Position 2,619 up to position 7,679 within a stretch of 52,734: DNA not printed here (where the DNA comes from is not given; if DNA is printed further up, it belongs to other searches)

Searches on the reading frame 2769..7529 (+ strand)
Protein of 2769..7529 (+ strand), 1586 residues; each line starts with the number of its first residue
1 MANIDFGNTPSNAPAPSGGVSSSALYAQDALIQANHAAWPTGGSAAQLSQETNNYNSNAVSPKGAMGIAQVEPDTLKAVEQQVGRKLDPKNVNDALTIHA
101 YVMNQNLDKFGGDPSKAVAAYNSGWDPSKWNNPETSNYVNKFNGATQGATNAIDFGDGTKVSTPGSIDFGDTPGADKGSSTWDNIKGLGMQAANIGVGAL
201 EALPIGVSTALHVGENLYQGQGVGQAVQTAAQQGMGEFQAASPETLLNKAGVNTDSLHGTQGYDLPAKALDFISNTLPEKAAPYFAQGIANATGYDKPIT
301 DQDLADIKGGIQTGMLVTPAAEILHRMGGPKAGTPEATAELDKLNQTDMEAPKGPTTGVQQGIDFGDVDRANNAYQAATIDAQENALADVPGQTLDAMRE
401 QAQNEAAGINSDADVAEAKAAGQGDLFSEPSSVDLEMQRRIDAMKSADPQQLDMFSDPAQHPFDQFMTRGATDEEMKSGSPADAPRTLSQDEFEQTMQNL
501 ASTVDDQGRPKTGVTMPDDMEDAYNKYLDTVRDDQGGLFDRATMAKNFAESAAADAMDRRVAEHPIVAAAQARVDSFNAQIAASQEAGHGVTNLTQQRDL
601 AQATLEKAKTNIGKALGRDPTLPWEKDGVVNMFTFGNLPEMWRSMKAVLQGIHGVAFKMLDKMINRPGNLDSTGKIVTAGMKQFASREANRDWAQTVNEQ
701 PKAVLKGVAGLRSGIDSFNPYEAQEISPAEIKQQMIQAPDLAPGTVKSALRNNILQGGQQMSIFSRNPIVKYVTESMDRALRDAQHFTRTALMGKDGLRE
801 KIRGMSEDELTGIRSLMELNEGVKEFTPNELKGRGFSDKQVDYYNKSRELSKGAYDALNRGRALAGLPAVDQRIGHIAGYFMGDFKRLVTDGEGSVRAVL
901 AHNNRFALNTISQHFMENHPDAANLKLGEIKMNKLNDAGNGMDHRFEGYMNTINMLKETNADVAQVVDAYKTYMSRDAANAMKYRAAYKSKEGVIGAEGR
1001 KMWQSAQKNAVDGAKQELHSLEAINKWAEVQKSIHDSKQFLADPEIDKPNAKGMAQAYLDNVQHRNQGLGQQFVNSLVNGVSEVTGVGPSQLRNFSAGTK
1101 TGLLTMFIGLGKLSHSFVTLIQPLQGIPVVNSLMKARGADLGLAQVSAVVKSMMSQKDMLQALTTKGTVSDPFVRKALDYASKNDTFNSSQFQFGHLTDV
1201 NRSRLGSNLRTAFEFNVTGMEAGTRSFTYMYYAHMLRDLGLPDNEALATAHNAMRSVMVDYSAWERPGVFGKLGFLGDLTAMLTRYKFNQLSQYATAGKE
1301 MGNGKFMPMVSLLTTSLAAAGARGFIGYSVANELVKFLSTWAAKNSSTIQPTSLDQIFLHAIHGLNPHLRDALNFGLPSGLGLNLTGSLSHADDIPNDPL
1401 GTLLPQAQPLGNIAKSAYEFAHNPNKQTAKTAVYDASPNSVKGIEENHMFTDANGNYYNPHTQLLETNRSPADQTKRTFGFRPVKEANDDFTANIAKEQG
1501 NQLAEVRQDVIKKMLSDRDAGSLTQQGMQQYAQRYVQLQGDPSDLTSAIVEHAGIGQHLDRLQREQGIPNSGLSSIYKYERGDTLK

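Call 56: search_protein_families(library=pfam, max_evalue=0.001, proteins=[window:2769-7529:+])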
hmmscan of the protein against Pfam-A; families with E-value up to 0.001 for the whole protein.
window:2769-7529:+ (1586 aa): 1 family
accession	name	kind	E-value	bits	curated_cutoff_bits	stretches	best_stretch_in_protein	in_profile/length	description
PF01464.25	SLT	-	7.3e-11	42.1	21.3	1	54-127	26-100/117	Transglycosylase SLT domain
